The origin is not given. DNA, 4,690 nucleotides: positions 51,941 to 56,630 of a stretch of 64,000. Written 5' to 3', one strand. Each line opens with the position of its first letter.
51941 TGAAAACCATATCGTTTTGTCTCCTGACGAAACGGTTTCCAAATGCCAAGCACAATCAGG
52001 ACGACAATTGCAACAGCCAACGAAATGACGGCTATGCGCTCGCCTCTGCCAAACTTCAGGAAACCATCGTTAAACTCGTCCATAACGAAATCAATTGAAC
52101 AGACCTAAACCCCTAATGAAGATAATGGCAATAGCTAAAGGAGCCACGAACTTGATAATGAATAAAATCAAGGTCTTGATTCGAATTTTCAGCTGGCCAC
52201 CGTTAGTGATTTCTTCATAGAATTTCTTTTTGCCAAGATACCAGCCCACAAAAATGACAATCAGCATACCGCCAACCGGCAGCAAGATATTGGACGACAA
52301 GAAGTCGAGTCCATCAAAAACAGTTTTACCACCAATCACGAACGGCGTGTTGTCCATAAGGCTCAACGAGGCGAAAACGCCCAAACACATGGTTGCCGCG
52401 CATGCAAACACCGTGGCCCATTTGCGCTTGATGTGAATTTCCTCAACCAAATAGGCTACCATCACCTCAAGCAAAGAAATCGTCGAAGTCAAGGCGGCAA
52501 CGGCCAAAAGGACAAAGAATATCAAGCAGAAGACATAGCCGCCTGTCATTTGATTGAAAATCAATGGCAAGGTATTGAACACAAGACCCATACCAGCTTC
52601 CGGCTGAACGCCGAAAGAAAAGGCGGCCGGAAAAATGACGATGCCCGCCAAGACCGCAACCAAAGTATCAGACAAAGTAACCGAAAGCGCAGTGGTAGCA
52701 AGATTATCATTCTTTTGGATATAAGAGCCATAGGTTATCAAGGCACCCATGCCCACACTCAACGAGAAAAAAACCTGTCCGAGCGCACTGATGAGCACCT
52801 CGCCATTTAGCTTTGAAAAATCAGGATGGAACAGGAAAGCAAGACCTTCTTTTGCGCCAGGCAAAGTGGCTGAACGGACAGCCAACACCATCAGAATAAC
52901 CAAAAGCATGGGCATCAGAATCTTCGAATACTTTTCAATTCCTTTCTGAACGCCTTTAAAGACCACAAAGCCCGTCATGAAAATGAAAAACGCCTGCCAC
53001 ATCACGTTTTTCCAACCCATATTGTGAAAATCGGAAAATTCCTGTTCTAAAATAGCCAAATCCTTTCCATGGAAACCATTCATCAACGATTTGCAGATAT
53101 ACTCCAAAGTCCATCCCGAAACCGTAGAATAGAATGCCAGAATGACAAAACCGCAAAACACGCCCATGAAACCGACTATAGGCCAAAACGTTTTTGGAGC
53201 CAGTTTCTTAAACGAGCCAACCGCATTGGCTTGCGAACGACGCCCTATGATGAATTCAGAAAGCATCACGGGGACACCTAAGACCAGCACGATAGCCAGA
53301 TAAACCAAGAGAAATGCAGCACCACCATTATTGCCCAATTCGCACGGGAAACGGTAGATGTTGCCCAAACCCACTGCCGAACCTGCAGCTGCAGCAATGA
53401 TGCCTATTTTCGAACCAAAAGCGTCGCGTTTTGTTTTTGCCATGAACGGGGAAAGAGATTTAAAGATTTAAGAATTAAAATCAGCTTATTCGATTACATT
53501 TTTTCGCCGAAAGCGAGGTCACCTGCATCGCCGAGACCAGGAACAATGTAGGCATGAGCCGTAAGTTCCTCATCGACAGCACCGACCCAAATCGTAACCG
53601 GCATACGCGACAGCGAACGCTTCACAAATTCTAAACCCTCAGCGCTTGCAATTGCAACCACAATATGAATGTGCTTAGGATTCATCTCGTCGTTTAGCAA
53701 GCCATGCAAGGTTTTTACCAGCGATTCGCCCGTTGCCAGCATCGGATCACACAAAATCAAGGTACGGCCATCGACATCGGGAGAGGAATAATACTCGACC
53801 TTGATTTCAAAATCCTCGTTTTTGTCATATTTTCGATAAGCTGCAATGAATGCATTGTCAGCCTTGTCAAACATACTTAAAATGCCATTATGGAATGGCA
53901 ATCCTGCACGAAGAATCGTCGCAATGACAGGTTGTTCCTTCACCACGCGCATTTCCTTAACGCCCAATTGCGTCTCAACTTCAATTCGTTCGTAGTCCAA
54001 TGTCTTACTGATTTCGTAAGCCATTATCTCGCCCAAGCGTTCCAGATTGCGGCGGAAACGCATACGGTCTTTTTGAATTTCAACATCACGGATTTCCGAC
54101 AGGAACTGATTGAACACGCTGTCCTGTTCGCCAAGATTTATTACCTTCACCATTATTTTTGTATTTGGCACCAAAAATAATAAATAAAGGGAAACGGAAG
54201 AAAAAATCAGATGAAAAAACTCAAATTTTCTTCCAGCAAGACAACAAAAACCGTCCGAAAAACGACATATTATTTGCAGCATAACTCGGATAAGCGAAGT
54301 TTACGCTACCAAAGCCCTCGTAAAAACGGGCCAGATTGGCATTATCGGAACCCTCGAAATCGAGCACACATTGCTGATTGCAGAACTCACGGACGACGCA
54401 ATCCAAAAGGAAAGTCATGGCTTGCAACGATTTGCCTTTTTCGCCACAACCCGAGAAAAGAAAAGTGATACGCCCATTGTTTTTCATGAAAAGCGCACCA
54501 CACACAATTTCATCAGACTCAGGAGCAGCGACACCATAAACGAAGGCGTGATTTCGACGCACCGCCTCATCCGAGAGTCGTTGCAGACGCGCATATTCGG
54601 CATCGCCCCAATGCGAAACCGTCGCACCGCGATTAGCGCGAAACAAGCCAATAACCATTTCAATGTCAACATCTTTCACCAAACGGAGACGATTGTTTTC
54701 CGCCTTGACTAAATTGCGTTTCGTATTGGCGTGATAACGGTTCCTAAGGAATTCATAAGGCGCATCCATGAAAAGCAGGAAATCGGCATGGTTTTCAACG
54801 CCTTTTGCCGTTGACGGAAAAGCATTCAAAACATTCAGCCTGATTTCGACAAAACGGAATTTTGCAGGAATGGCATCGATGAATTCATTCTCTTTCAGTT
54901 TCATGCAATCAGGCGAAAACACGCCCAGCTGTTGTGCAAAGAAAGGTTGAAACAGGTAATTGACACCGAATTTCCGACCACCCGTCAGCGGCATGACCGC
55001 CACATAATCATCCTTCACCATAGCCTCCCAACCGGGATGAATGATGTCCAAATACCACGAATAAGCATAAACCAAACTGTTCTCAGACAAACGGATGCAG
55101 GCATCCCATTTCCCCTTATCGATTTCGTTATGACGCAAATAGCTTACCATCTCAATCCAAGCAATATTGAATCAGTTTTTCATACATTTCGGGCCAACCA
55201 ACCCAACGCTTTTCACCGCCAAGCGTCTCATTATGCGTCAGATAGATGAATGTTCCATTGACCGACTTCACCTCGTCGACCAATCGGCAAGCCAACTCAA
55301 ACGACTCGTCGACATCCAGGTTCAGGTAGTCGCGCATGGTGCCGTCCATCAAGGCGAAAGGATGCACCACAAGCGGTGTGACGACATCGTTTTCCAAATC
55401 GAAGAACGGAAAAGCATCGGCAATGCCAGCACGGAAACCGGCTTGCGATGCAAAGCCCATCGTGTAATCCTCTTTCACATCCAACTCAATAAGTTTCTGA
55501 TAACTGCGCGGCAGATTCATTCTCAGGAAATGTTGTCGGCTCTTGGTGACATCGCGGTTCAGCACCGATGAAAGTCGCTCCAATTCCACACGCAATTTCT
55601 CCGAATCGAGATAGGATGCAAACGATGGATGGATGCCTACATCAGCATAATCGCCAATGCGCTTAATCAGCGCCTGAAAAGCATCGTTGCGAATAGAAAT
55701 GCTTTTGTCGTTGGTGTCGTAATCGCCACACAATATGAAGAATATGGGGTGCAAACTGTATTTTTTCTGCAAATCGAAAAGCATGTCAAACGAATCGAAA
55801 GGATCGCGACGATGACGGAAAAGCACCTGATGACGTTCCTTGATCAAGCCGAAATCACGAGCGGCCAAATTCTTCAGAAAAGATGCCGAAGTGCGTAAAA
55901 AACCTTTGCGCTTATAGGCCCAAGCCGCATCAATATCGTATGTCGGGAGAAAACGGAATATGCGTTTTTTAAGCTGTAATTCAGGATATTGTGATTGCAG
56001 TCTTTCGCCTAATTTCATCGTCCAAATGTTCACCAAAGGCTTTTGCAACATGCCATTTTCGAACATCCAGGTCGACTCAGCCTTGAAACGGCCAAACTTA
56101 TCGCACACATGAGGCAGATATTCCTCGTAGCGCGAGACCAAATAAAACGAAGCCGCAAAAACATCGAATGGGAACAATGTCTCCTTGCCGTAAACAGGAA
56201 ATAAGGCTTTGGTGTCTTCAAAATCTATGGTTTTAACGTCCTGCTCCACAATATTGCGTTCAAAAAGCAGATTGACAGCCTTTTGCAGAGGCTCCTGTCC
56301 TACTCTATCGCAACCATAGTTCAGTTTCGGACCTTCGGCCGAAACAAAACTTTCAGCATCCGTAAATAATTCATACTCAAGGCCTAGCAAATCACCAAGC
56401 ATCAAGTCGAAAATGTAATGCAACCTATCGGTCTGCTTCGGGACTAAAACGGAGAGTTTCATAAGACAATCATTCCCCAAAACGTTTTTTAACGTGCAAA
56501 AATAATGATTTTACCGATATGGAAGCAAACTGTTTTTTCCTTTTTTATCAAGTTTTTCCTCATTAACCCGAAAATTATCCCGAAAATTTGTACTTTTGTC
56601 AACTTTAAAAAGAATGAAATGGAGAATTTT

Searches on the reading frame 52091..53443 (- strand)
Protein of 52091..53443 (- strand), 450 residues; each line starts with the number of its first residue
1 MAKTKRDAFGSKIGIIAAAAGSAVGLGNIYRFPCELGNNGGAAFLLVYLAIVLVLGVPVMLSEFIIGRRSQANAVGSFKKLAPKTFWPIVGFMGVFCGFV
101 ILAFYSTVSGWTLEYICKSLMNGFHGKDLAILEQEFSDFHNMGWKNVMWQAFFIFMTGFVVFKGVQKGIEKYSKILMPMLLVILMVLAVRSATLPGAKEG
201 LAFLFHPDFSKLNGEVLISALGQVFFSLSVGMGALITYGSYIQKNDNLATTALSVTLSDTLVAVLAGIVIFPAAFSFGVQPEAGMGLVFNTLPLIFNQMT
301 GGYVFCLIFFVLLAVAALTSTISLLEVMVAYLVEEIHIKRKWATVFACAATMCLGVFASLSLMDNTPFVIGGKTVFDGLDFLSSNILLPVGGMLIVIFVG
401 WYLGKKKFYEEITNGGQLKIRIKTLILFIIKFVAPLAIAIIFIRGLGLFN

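Call 23: search_protein_families(library=pfam, proteins=[window:52091-53443:-], max_evalue=0.001)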
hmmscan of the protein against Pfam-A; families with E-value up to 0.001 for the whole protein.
window:52091-53443:- (450 aa): 1 family
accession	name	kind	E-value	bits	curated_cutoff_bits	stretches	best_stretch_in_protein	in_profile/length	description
PF00209.24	SNF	-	3.3e-63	214.6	27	2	137-445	168-480/524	Sodium:neurotransmitter symporter family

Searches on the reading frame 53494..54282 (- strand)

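Call 23: search_protein_families(library=pfam, proteins=[window:53494-54282:-], max_evalue=0.001)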
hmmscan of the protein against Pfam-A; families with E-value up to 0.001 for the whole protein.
window:53494-54282:- (262 aa): 3 families
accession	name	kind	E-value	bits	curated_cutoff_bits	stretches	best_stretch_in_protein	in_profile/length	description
PF14681.12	UPRTase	-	7.5e-40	137.1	27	1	56-259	6-205/206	Uracil phosphoribosyltransferase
PF00156.33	Pribosyltran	-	3.6e-13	49.6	26.3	1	116-228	29-141/158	Phosphoribosyl transferase domain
PF24390.1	PRTase-CE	-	0.00085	19.7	27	0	165-232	103-168/253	PRTase-CE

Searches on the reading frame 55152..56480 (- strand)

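Call 23: search_protein_families(library=pfam, proteins=[window:55152-56480:-], max_evalue=0.001)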
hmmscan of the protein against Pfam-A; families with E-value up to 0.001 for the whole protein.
window:55152-56480:- (442 aa): 1 family
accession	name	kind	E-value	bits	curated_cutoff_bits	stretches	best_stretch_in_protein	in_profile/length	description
PF23019.1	DUF7033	-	2.1e-33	115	27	1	104-191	2-89/90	Family of unknown function (DUF7033)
